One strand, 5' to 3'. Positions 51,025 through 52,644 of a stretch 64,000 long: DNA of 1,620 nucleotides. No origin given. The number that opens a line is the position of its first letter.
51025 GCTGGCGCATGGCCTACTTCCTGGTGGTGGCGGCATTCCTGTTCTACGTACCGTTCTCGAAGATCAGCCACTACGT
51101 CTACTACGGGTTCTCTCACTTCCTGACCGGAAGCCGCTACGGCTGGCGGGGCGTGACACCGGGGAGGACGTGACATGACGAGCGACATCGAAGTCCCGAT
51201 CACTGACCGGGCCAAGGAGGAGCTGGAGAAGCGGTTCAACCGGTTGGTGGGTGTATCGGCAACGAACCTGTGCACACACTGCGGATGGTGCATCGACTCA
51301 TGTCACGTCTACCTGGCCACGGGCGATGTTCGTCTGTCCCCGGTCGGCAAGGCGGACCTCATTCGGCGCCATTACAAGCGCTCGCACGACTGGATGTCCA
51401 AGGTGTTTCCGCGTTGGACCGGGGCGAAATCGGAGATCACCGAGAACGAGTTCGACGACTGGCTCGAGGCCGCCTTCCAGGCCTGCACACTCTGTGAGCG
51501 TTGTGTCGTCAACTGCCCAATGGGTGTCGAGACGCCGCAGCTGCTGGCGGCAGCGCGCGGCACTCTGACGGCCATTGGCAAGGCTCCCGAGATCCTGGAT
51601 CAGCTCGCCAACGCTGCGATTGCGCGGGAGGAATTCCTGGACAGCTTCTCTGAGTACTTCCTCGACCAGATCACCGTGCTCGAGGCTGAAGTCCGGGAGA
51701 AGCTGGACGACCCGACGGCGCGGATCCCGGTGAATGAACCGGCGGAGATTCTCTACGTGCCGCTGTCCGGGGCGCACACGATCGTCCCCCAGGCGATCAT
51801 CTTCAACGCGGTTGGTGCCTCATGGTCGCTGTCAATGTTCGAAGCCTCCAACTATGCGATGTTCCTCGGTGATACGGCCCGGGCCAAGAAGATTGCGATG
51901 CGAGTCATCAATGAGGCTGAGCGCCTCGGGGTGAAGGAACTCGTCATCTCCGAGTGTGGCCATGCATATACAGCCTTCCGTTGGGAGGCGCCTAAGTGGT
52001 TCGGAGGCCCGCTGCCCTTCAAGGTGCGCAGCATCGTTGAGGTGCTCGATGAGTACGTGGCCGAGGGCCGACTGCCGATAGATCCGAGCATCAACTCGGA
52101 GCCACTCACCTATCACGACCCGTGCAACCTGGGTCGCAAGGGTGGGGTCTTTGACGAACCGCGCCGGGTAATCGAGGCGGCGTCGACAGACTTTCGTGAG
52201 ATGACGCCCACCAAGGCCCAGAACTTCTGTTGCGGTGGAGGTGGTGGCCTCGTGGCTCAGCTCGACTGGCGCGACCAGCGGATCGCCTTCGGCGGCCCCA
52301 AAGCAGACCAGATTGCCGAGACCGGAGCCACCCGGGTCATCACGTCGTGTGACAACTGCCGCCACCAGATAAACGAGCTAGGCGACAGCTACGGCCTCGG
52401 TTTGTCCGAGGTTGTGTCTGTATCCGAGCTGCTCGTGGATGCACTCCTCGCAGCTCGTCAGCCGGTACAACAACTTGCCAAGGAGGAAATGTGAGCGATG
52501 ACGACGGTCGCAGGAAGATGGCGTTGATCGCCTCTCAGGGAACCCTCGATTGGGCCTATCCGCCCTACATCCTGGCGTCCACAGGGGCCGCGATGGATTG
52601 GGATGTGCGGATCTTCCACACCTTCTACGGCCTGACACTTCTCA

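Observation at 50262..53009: TusA / NarI-like heme-b anchor / HdrD-like CCG Fe-S protein / DsrE-like: a candidate membrane-bound sulfur-relay heterodisulfide-reductase-type module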

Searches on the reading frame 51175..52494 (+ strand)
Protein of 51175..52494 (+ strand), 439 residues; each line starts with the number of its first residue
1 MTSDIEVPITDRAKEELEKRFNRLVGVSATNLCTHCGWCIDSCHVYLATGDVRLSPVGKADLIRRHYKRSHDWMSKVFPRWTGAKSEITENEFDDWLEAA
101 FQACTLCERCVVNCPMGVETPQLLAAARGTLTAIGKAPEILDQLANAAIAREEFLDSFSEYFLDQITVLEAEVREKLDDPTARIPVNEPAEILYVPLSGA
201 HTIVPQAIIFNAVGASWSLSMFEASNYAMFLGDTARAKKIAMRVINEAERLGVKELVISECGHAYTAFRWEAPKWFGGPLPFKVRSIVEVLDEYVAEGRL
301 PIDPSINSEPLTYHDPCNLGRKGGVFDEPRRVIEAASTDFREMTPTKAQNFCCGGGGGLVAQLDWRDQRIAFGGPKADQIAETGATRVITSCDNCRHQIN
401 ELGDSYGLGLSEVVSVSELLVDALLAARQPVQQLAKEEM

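Call 9: search_protein_families(library=pfam, proteins=[window:51175-52494:+], max_evalue=0.01)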
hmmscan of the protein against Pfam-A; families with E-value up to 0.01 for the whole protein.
window:51175-52494:+ (439 aa): 11 families
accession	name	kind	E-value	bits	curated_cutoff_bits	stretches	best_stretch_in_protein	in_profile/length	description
PF02754.22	CCG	-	3e-13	50.1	20.6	1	312-399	2-84/85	Cysteine-rich domain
PF13183.11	Fer4_8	-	1e-10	42.4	27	1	31-118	3-68/68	4Fe-4S dicluster domain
PF13534.11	Fer4_17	-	7.9e-08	33.2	22.2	1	33-118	2-60/61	4Fe-4S dicluster domain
PF13187.11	Fer4_9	-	2.2e-06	28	27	1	103-121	1-19/52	4Fe-4S dicluster domain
PF13237.11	Fer4_10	-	2.7e-05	24.5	25.5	1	102-121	7-22/53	4Fe-4S dicluster domain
PF13746.11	Fer4_18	-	0.00023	21.8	27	0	86-120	43-77/114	4Fe-4S dicluster domain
PF12838.12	Fer4_7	-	0.0004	21.2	27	1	33-118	2-52/52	4Fe-4S dicluster domain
PF12837.12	Fer4_6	-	0.0022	18.3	25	0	103-118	8-23/24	4Fe-4S binding domain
PF17179.9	Fer4_22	-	0.0032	18.7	27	0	10-46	58-94/95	4Fe-4S dicluster domain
PF13484.11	Fer4_16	-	0.0032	18.7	30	0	104-118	2-16/66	4Fe-4S double cluster binding domain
PF12800.12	Fer4_4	-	0.007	17.1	24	0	31-46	2-17/17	4Fe-4S binding domain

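Call 10: search_protein_families(library=ncbifam, proteins=[window:51175-52494:+], max_evalue=0.01)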
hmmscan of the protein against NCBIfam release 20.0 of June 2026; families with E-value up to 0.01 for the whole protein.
window:51175-52494:+ (439 aa): 16 families
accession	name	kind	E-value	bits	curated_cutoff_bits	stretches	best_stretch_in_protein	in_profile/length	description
NF045796.1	DsrK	equivalog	6.7e-69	232.6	400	1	13-428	35-439/453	sulfate reduction electron transfer complex DsrMKJOP subunit DsrK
NF045724.1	ferredox_TmcB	equivalog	1.5e-58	198.4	735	1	30-411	40-416/430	electron transfer complex ferredoxin TmcB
NF045711.1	sulf_resp_HmcF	equivalog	7.3e-58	196.5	750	1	30-411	59-437/457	sulfate respiration complex iron-sulfur protein HmcF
NF004898.0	PRK06259.1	equivalog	2.6e-21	75.8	385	1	281-421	354-485/488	fumarate reductase (CoM/CoB) subunit TfrB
NF045670.1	quin_L_LdhH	equivalog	4.5e-17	61.6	800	1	283-403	575-689/706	L-lactate dehydrogenase (quinone) large subunit LdhH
NF008369.0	PRK11168.1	equivalog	1.2e-15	57.4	278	2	225-401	207-382/401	anaerobic glycerol-3-phosphate dehydrogenase subunit C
NF045663.1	diclust_near_Sec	equivalog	8.1e-13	47.3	530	1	232-403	468-622/759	pyridine nucleotide-disulfide oxidoreductase/dicluster-binding protein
TIGR03379.1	glycerol3P_GlpC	equivalog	1.2e-09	37.5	279.9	2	291-401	275-379/397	anaerobic glycerol-3-phosphate dehydrogenase subunit GlpC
NF008434.0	PRK11274.1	equivalog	1e-08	34.6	333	1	32-65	24-57/409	glycolate oxidase subunit GlcF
TIGR00273.1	TIGR00273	equivalog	5.2e-05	22.3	444.8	1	91-139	333-380/432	LutB/LldF family L-lactate oxidation iron-sulfur protein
NF041837.1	rnfC_Methano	equivalog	0.00022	20.2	650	0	29-51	356-378/438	Rnf electron transport complex subunit RnfC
NF038196.1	ferrodoxin_EFR1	subfamily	0.0049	16.9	75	0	73-117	157-199/242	EFR1 family ferrodoxin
NF049975.1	2HglutDHaseYdiJ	equivalog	0.0052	14.6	1350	0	68-123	635-691/1018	D-2-hydroxyglutarate dehydrogenase YdiJ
TIGR00314.1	cdhA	equivalog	0.0085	13.9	781.3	0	92-129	390-427/784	CO dehydrogenase/acetyl-CoA synthase complex subunit alpha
NF005745.0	PRK07569.1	equivalog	0.009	15.4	333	0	84-118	174-206/238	bidirectional hydrogenase complex protein HoxU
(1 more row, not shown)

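Call 13: search_solved_structures(query=window:51175-52494:+, max_evalue=0.01, show_alignments=2)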
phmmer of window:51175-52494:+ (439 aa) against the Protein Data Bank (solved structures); distinct sequences matched with E-value up to 0.01: 1.
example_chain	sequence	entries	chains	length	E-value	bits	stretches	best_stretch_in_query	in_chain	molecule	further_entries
9ojn_A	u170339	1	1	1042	9.2e-17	64.2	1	255-428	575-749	Iron-sulfur-binding reductase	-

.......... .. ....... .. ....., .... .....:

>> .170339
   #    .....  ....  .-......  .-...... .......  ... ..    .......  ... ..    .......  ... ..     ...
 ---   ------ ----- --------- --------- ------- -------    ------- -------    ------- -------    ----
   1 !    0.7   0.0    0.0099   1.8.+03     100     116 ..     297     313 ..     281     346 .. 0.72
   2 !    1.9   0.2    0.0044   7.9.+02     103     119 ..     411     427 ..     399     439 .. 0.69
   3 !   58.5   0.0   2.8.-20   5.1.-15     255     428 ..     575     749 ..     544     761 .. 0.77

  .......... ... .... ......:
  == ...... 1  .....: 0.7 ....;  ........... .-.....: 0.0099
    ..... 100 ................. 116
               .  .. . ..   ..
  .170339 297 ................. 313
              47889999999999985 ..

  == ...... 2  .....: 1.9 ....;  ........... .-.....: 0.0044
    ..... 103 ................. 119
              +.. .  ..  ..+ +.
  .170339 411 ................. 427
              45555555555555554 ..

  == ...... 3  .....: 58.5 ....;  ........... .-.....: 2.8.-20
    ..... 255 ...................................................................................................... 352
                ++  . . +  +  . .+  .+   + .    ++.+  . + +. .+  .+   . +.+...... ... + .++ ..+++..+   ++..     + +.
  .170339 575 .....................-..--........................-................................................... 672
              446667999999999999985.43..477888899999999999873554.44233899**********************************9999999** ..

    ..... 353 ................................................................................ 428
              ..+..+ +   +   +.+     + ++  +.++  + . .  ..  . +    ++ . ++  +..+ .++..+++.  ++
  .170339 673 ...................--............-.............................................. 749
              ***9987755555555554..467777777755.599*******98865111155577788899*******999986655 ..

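Call 16: find_homologous_proteins(query=window:51175-52494:+, max_evalue=1e-10)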
Query window:51175-52494:+ (439 aa): 1648 proteins with E <= 1e-10 among 8000 candidates; the best 120 are listed.
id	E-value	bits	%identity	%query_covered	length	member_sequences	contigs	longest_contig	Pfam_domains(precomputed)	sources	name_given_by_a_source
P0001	2.1e-260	882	85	100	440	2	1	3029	PF13534.12,PF02754.22,PF13237.12,PF13183.12,PF13187.12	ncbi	-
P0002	1.6e-246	836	82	97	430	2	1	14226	PF13534.12,PF02754.22,PF13183.12,PF13187.12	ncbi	-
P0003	3.0e-245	832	82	96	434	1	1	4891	PF13534.12,PF02754.22,PF13237.12,PF13183.12,PF13187.12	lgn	-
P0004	8.2e-242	821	81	96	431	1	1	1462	PF13534.12,PF02754.22,PF13183.12,PF13187.12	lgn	-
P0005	1.5e-239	813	80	96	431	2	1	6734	PF13534.12,PF02754.22,PF13183.12,PF13187.12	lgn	-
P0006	1.7e-238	810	81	95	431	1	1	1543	PF13534.12,PF02754.22,PF13183.12,PF13187.12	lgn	-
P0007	1.7e-238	810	83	93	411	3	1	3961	PF13534.12,PF02754.22,PF13237.12,PF13183.12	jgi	jgi:Fe-S oxidoreductase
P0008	8.9e-235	798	78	98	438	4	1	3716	PF13534.12,PF02754.22,PF13183.12,PF13187.12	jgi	jgi:Fe-S oxidoreductase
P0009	1.6e-232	790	99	79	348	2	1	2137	PF12838.13,PF13534.12,PF13237.12,PF13183.12,PF13187.12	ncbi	-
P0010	1.8e-232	790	78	95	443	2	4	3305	PF12838.13,PF13534.12,PF02754.22,PF13237.12,PF13183.12,PF13187.12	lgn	-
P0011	6.0e-231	785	77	97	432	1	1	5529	PF13534.12,PF02754.22,PF13237.12,PF13183.12,PF13187.12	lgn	-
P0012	1.1e-230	784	77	96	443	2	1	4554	PF13534.12,PF02754.22,PF13237.12,PF13183.12,PF13187.12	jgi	jgi:Fe-S oxidoreductase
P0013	2.3e-225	767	76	97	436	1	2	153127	PF13534.12,PF02754.22,PF13237.12,PF13183.12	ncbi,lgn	-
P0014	5.4e-202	690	68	94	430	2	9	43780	PF12838.13,PF13534.12,PF02754.22,PF13237.12,PF13183.12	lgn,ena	-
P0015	9.5e-196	669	68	94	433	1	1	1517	PF13534.12,PF02754.22,PF13183.12,PF13187.12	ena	-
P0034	1.0e-188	646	64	95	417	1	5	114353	PF12838.13,PF13534.12,PF02754.22,PF13237.12,PF13183.12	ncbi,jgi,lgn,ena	-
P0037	7.8e-188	643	62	97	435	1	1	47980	PF13534.12,PF02754.22,PF13183.12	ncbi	ncbi:(Fe-S)-binding protein [Chloroflexota bacterium]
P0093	1.6e-180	619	62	94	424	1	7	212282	PF12838.13,PF13534.12,PF02754.22,PF13237.12,PF13183.12,PF13187.12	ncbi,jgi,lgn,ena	jgi:Fe-S oxidoreductase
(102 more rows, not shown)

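Call 17: find_related_loci(query=window:51175-52494:+, collection=genome_contigs, flank=6000)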
Query window:51175-52494:+ (439 aa) in genome_contigs; peptide patterns used: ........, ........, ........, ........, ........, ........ (x = any residue, [..] = any of these).
72 stretches matched a pattern; 46 encode a relative of the query (tblastn E <= 1e-3); 44 distinct loci.
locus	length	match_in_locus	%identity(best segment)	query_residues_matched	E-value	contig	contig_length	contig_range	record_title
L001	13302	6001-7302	81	1-433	0e+0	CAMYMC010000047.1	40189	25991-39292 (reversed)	MAG: uncultured Acidimicrobiaceae bacterium isolate ES_M_Acidobacteriota_16 genome assembly, contig: scaffold_896, whole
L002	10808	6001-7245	64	10-425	0e+0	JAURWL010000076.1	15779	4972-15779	MAG: Dehalococcoidales bacterium isolate E10_concoct.bin.145 E10_k141_22419, whole genome shotgun sequence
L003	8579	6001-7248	65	9-425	0e+0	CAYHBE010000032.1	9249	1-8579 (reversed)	MAG TPA_asm: uncultured Dehalococcoidales bacterium isolate ERP119294_co1_329 genome assembly, contig: NODE_10509_length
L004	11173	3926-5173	64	7-424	0e+0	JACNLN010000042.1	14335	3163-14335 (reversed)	MAG: Candidatus Neomarinimicrobiota bacterium isolate NIOZ-UU84 NIOZ-UU_NODE_5284_length_14335_cov_208.517, whole genome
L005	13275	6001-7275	62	10-435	0e+0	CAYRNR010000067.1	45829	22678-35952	MAG TPA_asm: uncultured Rickettsiales bacterium isolate SRP167671_co1_47 genome assembly, contig: NODE_874_length_45829_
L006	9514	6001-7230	64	14-425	0e+0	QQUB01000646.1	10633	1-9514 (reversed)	MAG: Bacteroidetes bacterium isolate BCD1 1294, whole genome shotgun sequence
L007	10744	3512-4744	63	13-425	0e+0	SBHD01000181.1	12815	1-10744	MAG: Bacteroidetes bacterium isolate M3007 scaffold_1524_1, whole genome shotgun sequence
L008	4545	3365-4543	67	10-403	0e+0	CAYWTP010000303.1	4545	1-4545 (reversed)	MAG TPA_asm: uncultured Ectothiorhodospiraceae bacterium isolate SRP214966_co3_144 genome assembly, contig: NODE_39439_l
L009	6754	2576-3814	60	11-425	0e+0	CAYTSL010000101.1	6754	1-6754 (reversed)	MAG TPA_asm: uncultured Flavobacteriaceae bacterium isolate SRP155585_co2_15 genome assembly, contig: NODE_10322_length_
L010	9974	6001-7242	64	10-425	0e+0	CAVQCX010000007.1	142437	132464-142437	MAG: uncultured Gammaproteobacteria bacterium isolate MFD02416.bin.1.273 genome assembly, contig: contig_10793, whole ge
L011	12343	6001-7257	62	1-425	0e+0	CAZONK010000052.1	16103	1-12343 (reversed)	MAG TPA_asm: uncultured Roseivirgaceae bacterium isolate binchicken_co121_48 genome assembly, contig: NODE_2357_length_1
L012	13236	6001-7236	63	13-425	0e+0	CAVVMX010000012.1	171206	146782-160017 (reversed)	MAG: uncultured Chloroflexia bacterium isolate MFD00709.bin.2.156 genome assembly, contig: contig_20969, whole genome sh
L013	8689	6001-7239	59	11-425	0e+0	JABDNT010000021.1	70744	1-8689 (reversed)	MAG: Flavobacteriaceae bacterium isolate Site_A11 k127_1495780, whole genome shotgun sequence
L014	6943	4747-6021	58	1-428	0e+0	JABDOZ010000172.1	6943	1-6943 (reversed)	MAG: Flavobacteriaceae bacterium isolate Site_B1 k127_2202323, whole genome shotgun sequence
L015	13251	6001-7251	61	2-425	0e+0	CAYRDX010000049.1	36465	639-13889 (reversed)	MAG TPA_asm: uncultured Saprospiraceae bacterium isolate SRP257756_co1_244 genome assembly, contig: NODE_710_length_3646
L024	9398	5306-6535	56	13-424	6e-153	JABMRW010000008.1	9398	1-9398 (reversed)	MAG: Deltaproteobacteria bacterium isolate bin.571 k141_292455, whole genome shotgun sequence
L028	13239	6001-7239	53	11-425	5e-148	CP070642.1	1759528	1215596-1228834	MAG: Chloroflexota bacterium isolate bin905 chromosome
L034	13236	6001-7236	54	11-424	2e-149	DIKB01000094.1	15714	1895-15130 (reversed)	MAG TPA_asm: Dehalococcoidia bacterium UBA5629 UBA5629_contig_23232, whole genome shotgun sequence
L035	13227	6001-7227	50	14-425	2e-133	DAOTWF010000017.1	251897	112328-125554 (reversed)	MAG TPA_asm: Dehalococcoidia bacterium isolate H12_119 k73_1688350, whole genome shotgun sequence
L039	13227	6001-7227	54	13-424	8e-149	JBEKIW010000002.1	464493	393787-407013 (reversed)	MAG: Dehalococcoidia bacterium isolate SPRUCE 309 SPRUCE_309_2, whole genome shotgun sequence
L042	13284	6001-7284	59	8-439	2e-176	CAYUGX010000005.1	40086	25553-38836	MAG TPA_asm: uncultured Porphyromonadaceae bacterium isolate SRP077602_co7_472 genome assembly, contig: NODE_4617_length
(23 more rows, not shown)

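Call 20: find_encoding_contigs(protein=P0013, flank=10000, max_places=2)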
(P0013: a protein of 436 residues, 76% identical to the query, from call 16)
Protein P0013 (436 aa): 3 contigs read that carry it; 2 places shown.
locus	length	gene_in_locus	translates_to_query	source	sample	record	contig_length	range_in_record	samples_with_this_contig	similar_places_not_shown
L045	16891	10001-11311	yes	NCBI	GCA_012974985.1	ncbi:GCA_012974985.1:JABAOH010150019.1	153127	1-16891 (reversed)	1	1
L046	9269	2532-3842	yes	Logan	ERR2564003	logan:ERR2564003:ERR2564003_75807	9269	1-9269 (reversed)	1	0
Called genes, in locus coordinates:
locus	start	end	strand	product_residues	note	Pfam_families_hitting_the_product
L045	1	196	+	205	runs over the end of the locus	-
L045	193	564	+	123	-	-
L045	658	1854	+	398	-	PF13224:DUF4032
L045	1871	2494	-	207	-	PF00440:TetR_N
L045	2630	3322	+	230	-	PF00440:TetR_N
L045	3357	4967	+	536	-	PF00083:Sugar_tr, PF05977:MFS_3 (weak), PF07690:MFS_1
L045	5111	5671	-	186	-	-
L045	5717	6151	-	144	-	PF04075:F420H2_quin_red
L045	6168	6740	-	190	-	-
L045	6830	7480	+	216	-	-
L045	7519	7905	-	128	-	PF26247:DUF8058 (weak)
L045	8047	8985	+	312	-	PF13249:SQHop_cyclase_N (faint)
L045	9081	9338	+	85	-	PF01206:TusA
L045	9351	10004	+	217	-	-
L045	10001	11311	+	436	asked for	PF13183:Fer4_8, PF13237:Fer4_10 (faint), PF13534:Fer4_17, PF02754:CCG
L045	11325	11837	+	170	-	PF13686:DrsE_2, PF02635:DsrE (faint)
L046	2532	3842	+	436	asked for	PF13183:Fer4_8, PF13237:Fer4_10 (faint), PF13534:Fer4_17, PF02754:CCG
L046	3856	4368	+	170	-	PF13686:DrsE_2, PF02635:DsrE (faint)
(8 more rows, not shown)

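Call 26: find_encoding_contigs(protein=P0034, flank=8000, max_places=2)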
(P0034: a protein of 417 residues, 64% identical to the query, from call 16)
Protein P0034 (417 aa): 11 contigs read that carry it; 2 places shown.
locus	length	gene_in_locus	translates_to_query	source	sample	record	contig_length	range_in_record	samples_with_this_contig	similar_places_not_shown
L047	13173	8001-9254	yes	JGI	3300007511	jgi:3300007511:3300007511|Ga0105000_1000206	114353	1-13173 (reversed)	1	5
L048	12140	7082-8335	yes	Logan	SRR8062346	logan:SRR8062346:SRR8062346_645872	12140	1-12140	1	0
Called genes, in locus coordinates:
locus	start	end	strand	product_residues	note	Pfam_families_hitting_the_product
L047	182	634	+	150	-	PF01047:MarR, PF12802:MarR_2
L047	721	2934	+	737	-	PF00384:Molybdopterin, PF01568:Molydop_binding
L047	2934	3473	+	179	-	PF12837:Fer4_6 (faint), PF12838:Fer4_7, PF13187:Fer4_9, PF13237:Fer4_10, PF13247:Fer4_11, PF13187:Fer4_9 (weak), PF00037:Fer4, PF12797:Fer4_2 (weak), +3 more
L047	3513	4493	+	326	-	PF03916:NrfD, PF14589:NrfD_2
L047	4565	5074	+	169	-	PF04143:Sulf_transp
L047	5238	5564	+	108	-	PF04143:Sulf_transp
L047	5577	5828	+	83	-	-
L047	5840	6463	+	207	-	PF00581:Rhodanese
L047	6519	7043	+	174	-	PF25065:RM3_Med14 (faint), PF05043:Mga (faint), PF22381:Staph_reg_Sar_Rot, PF01047:MarR, PF12802:MarR_2, PF13412:HTH_24 (faint), PF13463:HTH_27 (faint), PF13601:HTH_34 (weak)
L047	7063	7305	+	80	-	PF01206:TusA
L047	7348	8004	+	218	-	-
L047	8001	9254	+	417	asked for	PF12838:Fer4_7 (weak), PF13183:Fer4_8, PF13237:Fer4_10 (faint), PF13534:Fer4_17 (weak), PF02754:CCG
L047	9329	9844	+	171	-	PF13686:DrsE_2, PF02635:DsrE (weak)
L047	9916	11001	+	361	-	PF03625:DUF302 (faint)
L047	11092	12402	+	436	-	PF03349:Toluene_X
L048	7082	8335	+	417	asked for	PF12838:Fer4_7 (weak), PF13183:Fer4_8, PF13237:Fer4_10 (faint), PF13534:Fer4_17 (weak), PF02754:CCG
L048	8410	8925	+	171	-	PF13686:DrsE_2, PF02635:DsrE (weak)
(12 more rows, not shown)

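Call 27: find_encoding_contigs(protein=P0093, flank=8000, max_places=2)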
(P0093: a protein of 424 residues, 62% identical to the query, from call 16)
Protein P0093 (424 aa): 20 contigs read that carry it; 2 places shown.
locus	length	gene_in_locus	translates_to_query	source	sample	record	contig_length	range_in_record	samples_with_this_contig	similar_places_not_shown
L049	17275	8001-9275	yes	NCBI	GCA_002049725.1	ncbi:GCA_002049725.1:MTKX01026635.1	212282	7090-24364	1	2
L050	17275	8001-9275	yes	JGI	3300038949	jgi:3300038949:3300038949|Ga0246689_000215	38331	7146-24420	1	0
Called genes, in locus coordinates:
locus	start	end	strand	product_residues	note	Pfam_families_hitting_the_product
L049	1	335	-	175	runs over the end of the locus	PF04542:Sigma70_r2, PF08281:Sigma70_r4_2, PF04545:Sigma70_r4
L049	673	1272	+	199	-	PF14358:DUF4405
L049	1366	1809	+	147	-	-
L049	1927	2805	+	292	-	PF12801:Fer4_5, PF14697:Fer4_21 (faint), PF12801:Fer4_5 (weak), PF13237:Fer4_10 (weak)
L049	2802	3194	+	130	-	-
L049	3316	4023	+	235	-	PF09968:DUF2202 (faint)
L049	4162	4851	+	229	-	PF00072:Response_reg, PF00486:Trans_reg_C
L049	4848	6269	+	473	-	PF00672:HAMP, PF00512:HisKA, PF13581:HATPase_c_2 (weak), PF02518:HATPase_c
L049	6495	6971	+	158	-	PF13686:DrsE_2, PF02635:DsrE (faint)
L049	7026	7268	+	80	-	PF01206:TusA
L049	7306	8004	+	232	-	-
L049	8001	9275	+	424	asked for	PF13187:Fer4_9 (faint), PF13183:Fer4_8, PF13237:Fer4_10 (faint), PF12838:Fer4_7 (weak), PF13534:Fer4_17 (weak), PF02754:CCG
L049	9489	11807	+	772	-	PF00989:PAS, PF08448:PAS_4, PF13426:PAS_9, PF08447:PAS_3, PF00989:PAS, PF08448:PAS_4, PF08448:PAS_4, PF00512:HisKA, +5 more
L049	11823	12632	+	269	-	PF04672:Methyltransf_19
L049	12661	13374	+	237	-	PF00072:Response_reg, PF00486:Trans_reg_C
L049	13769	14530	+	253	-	-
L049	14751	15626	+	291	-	PF13404:HTH_AsnC-type, PF13412:HTH_24, PF01037:AsnC_trans_reg, PF22482:AsnC_trans_reg_3, PF00072:Response_reg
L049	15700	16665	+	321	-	PF02665:Nitrate_red_gam (weak)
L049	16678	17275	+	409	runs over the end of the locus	PF13746:Fer4_18 (faint), PF13183:Fer4_8, PF13237:Fer4_10 (faint), PF13534:Fer4_17, PF02754:CCG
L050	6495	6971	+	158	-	PF13686:DrsE_2, PF02635:DsrE (faint)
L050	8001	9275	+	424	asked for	PF13187:Fer4_9 (faint), PF13183:Fer4_8, PF13237:Fer4_10 (faint), PF12838:Fer4_7 (weak), PF13534:Fer4_17 (weak), PF02754:CCG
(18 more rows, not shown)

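Call 28: find_encoding_contigs(protein=P0037, flank=8000, max_places=2)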
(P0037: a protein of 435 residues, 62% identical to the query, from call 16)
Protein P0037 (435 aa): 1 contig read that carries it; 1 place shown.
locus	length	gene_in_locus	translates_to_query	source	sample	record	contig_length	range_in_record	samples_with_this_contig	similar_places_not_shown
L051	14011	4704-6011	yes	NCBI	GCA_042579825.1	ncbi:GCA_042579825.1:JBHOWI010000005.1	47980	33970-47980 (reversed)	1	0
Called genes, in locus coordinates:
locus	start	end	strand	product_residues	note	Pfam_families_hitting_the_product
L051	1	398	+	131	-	PF04909:Amidohydro_2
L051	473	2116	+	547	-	PF00501:AMP-binding, PF13193:AMP-binding_C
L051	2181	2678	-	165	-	PF22526:DUF7000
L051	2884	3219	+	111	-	PF12840:HTH_20, PF01022:HTH_5, PF12802:MarR_2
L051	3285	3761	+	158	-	PF13686:DrsE_2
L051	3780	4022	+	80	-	PF01206:TusA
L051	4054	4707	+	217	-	-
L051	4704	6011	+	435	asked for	PF13183:Fer4_8, PF13534:Fer4_17, PF02754:CCG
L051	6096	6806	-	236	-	PF00005:ABC_tran, PF13304:AAA_21 (faint)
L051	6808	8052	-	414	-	PF02687:FtsX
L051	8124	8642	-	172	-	PF01047:MarR, PF12802:MarR_2 (weak)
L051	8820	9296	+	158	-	PF00582:Usp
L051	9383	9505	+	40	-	-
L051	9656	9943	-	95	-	PF13239:2TM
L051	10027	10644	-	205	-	-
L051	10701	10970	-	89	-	-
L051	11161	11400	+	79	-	-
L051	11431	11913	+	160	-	PF06445:GyrI-like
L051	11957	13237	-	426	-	PF05977:MFS_3, PF07690:MFS_1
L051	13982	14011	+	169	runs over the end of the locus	PF00857:Isochorismatase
